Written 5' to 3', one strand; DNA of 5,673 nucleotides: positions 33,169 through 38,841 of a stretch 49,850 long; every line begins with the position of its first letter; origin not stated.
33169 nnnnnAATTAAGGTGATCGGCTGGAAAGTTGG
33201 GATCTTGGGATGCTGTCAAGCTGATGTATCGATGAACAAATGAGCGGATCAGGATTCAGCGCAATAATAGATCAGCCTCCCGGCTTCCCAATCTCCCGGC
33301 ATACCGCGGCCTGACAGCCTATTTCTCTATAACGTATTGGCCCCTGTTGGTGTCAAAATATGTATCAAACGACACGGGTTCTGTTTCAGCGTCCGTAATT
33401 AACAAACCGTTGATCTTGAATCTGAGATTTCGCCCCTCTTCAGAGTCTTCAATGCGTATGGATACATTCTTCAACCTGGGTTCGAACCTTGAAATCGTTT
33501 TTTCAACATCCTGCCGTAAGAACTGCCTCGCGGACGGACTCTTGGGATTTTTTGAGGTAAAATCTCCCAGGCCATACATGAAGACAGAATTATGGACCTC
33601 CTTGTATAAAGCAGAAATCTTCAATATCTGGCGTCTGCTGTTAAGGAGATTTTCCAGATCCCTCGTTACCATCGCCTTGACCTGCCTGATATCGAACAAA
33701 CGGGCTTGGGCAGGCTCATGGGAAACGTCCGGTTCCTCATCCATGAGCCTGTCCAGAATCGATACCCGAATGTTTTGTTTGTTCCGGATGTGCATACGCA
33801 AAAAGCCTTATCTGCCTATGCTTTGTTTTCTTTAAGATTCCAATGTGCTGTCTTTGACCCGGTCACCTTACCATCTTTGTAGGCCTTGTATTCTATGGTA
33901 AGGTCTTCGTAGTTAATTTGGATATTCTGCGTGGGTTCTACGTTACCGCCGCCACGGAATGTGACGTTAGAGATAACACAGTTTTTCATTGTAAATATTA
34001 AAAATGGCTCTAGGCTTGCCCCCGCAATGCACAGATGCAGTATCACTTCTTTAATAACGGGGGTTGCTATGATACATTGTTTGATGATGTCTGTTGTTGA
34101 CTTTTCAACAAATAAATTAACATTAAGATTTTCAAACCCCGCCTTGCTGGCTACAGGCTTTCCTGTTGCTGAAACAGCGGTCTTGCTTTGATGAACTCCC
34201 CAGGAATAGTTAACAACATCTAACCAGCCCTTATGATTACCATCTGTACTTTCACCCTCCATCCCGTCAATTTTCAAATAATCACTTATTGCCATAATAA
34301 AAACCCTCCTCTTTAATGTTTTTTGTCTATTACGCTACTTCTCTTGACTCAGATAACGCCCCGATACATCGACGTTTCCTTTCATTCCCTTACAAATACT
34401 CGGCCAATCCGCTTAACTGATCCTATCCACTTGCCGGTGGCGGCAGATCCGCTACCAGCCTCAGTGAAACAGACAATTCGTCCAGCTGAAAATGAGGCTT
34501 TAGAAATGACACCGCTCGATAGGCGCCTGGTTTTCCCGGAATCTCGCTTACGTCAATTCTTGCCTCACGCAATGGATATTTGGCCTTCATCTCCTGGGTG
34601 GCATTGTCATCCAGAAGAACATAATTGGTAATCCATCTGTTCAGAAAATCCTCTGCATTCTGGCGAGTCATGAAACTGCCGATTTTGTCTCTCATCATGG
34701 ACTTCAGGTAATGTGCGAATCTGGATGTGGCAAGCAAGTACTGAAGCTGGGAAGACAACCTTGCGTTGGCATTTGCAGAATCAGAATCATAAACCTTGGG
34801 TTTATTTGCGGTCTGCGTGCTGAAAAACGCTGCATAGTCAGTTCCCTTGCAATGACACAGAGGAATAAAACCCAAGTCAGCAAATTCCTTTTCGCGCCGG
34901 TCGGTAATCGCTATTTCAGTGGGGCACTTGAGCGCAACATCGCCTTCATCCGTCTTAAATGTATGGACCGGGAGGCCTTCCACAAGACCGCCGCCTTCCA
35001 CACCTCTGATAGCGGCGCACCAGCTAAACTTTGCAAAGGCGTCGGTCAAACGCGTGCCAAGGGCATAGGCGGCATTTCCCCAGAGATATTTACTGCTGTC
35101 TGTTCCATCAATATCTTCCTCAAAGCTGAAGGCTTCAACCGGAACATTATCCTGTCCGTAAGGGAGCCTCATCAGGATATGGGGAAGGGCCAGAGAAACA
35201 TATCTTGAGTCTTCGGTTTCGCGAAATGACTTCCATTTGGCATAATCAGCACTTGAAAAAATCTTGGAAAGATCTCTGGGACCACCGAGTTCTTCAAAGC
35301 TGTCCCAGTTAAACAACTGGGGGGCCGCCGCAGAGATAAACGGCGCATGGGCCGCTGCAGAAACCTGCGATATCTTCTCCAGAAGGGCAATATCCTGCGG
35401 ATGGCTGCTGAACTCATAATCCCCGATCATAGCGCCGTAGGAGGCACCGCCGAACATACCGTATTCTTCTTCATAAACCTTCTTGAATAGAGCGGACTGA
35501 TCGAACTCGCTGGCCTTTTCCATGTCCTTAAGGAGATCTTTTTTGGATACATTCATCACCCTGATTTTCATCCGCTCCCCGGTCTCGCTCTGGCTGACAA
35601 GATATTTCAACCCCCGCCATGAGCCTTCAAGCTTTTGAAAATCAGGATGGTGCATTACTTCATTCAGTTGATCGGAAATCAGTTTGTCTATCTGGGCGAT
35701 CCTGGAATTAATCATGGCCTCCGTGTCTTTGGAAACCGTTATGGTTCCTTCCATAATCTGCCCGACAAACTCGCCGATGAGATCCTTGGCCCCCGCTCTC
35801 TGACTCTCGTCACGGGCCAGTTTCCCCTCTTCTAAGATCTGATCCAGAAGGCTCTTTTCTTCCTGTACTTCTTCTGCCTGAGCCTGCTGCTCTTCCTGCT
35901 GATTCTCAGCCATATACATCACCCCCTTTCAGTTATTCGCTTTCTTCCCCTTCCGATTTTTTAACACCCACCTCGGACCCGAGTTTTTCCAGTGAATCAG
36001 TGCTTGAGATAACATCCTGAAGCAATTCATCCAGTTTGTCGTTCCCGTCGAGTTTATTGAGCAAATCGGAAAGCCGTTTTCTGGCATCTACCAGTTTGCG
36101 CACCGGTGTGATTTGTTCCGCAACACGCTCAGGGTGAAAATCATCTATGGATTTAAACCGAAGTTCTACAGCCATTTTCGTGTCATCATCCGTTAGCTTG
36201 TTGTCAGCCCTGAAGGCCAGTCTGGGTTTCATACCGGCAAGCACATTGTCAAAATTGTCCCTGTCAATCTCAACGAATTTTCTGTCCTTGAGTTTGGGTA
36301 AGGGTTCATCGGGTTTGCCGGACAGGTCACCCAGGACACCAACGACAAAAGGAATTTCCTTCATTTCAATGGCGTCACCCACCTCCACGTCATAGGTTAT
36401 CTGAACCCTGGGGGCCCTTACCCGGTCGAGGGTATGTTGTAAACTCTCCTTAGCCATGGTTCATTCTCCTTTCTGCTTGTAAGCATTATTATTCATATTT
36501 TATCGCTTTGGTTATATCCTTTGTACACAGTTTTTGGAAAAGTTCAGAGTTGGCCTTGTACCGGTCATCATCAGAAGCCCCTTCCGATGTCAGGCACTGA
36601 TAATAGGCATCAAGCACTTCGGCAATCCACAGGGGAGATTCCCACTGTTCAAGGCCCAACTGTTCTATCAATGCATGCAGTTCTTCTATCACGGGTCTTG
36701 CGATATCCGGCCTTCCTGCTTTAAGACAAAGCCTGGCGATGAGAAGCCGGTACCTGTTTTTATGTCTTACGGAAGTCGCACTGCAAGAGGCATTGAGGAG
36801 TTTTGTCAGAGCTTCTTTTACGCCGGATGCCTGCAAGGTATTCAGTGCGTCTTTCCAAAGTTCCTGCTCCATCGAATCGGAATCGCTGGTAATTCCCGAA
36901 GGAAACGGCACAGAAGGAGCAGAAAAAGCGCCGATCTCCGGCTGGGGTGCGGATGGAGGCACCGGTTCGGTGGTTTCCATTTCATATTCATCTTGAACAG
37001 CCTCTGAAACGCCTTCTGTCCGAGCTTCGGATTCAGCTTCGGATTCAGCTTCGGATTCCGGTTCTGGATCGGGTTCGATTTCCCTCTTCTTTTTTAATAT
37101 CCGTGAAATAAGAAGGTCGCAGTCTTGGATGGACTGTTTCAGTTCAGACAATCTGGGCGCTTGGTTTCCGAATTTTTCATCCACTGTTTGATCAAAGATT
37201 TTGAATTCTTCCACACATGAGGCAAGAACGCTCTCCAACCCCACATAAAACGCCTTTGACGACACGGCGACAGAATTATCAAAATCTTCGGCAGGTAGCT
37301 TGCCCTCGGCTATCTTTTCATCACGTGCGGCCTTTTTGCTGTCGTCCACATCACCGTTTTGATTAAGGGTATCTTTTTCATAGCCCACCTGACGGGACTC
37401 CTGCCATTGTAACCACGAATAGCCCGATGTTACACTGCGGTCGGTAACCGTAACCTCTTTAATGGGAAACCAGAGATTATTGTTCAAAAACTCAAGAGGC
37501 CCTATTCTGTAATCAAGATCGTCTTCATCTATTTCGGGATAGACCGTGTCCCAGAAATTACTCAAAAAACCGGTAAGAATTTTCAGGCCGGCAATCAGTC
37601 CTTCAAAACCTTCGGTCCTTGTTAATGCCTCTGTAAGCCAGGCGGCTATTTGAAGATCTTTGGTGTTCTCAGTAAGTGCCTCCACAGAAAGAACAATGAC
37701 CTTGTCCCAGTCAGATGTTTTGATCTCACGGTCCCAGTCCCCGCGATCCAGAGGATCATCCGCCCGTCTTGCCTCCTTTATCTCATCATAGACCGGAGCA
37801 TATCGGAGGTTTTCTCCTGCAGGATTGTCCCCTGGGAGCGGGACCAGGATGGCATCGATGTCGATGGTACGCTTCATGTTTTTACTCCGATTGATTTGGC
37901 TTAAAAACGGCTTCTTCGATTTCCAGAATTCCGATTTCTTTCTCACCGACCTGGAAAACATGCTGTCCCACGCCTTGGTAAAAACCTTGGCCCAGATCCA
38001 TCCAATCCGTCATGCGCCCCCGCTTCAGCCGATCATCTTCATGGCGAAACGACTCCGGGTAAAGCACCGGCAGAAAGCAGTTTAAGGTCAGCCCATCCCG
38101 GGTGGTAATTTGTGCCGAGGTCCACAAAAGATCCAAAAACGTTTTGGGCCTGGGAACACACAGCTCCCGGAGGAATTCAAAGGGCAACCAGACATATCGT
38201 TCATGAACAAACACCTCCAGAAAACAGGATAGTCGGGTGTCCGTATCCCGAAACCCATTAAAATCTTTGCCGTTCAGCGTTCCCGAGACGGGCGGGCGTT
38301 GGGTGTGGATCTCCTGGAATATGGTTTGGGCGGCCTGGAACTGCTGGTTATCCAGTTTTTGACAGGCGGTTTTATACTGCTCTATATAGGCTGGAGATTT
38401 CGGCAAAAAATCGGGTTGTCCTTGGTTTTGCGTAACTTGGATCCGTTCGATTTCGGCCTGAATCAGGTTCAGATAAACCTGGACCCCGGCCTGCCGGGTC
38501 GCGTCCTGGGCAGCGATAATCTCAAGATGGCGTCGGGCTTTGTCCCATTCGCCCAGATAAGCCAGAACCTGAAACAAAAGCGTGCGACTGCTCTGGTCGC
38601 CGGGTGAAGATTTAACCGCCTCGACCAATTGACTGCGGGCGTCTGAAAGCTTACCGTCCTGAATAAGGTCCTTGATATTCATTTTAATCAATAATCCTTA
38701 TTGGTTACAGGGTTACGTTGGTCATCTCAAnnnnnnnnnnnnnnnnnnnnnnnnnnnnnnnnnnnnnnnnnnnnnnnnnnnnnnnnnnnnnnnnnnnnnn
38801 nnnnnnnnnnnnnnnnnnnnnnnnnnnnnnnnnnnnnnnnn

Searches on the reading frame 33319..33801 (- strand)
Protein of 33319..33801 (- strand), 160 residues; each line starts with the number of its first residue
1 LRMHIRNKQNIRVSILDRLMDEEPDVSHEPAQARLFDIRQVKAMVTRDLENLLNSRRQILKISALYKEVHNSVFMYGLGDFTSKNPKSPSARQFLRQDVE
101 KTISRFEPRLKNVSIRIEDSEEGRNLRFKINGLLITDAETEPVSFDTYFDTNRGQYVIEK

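Call 10: search_protein_families(library=pfam, proteins=[window:33319-33801:-], max_evalue=0.001)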
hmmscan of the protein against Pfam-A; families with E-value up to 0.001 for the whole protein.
window:33319-33801:- (160 aa): 1 family
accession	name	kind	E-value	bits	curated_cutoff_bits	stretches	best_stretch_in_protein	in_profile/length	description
PF04965.19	GPW_gp25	-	3.1e-17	62.6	27.2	1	40-137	2-94/96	Baseplate wedge protein gp25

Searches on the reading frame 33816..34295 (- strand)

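Call 10: search_protein_families(library=pfam, proteins=[window:33816-34295:-], max_evalue=0.001)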
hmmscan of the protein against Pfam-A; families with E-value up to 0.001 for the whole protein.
window:33816-34295:- (159 aa): 1 family
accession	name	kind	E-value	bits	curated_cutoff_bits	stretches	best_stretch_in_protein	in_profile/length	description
PF05638.18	T6SS_HCP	-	3.6e-24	85.9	23.5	1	6-136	1-129/129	Type VI secretion system effector, Hcp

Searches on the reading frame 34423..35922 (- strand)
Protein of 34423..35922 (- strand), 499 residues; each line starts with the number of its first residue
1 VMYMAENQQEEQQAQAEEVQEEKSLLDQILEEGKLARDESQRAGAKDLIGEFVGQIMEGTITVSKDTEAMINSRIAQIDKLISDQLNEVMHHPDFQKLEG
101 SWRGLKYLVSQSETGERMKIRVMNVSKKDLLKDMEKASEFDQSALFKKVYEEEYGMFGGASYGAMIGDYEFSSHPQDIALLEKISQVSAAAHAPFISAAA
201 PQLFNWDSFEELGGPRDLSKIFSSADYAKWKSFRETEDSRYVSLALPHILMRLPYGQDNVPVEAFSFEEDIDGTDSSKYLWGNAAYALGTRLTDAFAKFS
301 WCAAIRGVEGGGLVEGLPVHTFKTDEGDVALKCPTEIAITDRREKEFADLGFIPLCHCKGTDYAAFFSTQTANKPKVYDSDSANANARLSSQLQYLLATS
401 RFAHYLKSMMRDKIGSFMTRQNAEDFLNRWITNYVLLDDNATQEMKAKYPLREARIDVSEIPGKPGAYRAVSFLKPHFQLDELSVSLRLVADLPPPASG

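Call 3: search_protein_families(library=pfam, proteins=[window:34423-35922:-], max_evalue=0.01)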
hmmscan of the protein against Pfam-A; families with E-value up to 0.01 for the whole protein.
window:34423-35922:- (499 aa): 2 families
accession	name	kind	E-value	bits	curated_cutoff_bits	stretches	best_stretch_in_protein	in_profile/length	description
PF05943.17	VipB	-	1.6e-142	474.4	27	1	73-372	2-300/301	EvpB/VC_A0108, tail sheath N-terminal domain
PF18945.5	VipB_2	-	4.4e-47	159.4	27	1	383-493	2-112/112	EvpB/VC_A0108, tail sheath gpW/gp25-like domain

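Call 4: search_protein_families(library=ncbifam, proteins=[window:34423-35922:-], max_evalue=0.01)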
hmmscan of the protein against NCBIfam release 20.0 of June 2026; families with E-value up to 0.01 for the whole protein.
window:34423-35922:- (499 aa): 1 family
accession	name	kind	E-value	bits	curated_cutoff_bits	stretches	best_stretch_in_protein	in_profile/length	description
TIGR03355.1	VI_chp_2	equivalog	1.7e-221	736.1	271.5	1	23-494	2-473/473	type VI secretion system contractile sheath large subunit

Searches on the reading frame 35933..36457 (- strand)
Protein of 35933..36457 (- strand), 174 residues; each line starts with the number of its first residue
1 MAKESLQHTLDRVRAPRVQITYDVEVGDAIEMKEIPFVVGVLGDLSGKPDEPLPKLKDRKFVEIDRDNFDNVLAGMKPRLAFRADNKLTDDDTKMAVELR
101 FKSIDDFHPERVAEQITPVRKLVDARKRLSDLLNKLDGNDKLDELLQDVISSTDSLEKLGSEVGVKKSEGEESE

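Call 3: search_protein_families(library=pfam, proteins=[window:35933-36457:-], max_evalue=0.01)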
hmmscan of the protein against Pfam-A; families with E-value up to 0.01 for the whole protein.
window:35933-36457:- (174 aa): 1 family
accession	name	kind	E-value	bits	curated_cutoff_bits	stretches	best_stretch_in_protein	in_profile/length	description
PF05591.17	T6SS_VipA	-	1e-59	201.2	24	1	11-163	2-154/155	Type VI secretion system, VipA, VC_A0107 or Hcp2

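Call 4: search_protein_families(library=ncbifam, proteins=[window:35933-36457:-], max_evalue=0.01)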
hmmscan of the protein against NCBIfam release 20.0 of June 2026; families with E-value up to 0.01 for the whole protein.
window:35933-36457:- (174 aa): 1 family
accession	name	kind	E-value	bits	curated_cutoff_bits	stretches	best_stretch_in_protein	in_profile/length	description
TIGR03358.1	VI_chp_5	equivalog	3.9e-59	199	97.25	1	7-164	1-158/160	type VI secretion system contractile sheath small subunit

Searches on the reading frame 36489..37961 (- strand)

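Call 10: search_protein_families(library=pfam, proteins=[window:36489-37961:-], max_evalue=0.001)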
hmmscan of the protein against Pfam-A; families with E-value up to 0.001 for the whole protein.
window:36489-37961:- (490 aa): 3 families
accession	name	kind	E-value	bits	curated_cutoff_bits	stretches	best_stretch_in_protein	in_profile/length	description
PF06812.17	ImpA_N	-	3.8e-37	127.5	26.9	1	40-160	2-118/119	ImpA, N-terminal, type VI secretion system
PF16989.10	T6SS_VasJ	-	1.3e-13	51.5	26.2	1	364-444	167-247/255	Type VI secretion, EvfE, EvfF, ImpA, BimE, VC_A0119, VasJ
PF05887.16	Trypan_PARP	-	0.00017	22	100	1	293-358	63-126/134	Procyclic acidic repetitive protein (PARP)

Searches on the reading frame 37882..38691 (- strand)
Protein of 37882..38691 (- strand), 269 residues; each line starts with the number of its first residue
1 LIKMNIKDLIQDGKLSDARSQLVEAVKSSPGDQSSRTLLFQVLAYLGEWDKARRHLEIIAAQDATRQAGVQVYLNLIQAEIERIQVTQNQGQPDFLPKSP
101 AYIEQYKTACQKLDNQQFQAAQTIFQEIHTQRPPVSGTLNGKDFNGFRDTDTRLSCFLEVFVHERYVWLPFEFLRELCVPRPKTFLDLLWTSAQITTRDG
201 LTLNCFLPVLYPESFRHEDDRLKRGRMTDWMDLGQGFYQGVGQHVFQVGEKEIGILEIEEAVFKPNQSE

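Call 10: search_protein_families(library=pfam, proteins=[window:37882-38691:-], max_evalue=0.001)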
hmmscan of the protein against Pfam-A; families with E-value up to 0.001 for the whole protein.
window:37882-38691:- (269 aa): 3 families
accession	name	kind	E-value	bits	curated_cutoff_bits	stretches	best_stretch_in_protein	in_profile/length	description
PF07024.18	ImpE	-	1e-34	119.7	25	1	141-260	1-120/122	ImpE protein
PF14559.12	TPR_19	-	5.5e-08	33.5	25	1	9-65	1-57/68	Tetratricopeptide repeat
PF13428.12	TPR_14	-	0.00042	21.2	23.5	0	38-66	6-34/44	Tetratricopeptide repeat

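Call 67: search_solved_structures(query=window:37882-38691:-, max_evalue=0.01, show_alignments=3)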
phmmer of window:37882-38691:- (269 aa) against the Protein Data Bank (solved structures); distinct sequences matched with E-value up to 0.01: 4.
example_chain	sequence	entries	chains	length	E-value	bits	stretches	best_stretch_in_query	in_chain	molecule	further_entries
4uqy_A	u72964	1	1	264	4.7e-40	140.8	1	6-266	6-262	HSIE1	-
4uqx_A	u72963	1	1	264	4.8e-40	140.8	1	6-266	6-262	HSIE1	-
4uqz_A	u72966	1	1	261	6.1e-40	140.5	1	7-266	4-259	HSIE1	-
1zbp_A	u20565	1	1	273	5.6e-15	58.6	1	7-259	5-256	hypothetical protein VPA1032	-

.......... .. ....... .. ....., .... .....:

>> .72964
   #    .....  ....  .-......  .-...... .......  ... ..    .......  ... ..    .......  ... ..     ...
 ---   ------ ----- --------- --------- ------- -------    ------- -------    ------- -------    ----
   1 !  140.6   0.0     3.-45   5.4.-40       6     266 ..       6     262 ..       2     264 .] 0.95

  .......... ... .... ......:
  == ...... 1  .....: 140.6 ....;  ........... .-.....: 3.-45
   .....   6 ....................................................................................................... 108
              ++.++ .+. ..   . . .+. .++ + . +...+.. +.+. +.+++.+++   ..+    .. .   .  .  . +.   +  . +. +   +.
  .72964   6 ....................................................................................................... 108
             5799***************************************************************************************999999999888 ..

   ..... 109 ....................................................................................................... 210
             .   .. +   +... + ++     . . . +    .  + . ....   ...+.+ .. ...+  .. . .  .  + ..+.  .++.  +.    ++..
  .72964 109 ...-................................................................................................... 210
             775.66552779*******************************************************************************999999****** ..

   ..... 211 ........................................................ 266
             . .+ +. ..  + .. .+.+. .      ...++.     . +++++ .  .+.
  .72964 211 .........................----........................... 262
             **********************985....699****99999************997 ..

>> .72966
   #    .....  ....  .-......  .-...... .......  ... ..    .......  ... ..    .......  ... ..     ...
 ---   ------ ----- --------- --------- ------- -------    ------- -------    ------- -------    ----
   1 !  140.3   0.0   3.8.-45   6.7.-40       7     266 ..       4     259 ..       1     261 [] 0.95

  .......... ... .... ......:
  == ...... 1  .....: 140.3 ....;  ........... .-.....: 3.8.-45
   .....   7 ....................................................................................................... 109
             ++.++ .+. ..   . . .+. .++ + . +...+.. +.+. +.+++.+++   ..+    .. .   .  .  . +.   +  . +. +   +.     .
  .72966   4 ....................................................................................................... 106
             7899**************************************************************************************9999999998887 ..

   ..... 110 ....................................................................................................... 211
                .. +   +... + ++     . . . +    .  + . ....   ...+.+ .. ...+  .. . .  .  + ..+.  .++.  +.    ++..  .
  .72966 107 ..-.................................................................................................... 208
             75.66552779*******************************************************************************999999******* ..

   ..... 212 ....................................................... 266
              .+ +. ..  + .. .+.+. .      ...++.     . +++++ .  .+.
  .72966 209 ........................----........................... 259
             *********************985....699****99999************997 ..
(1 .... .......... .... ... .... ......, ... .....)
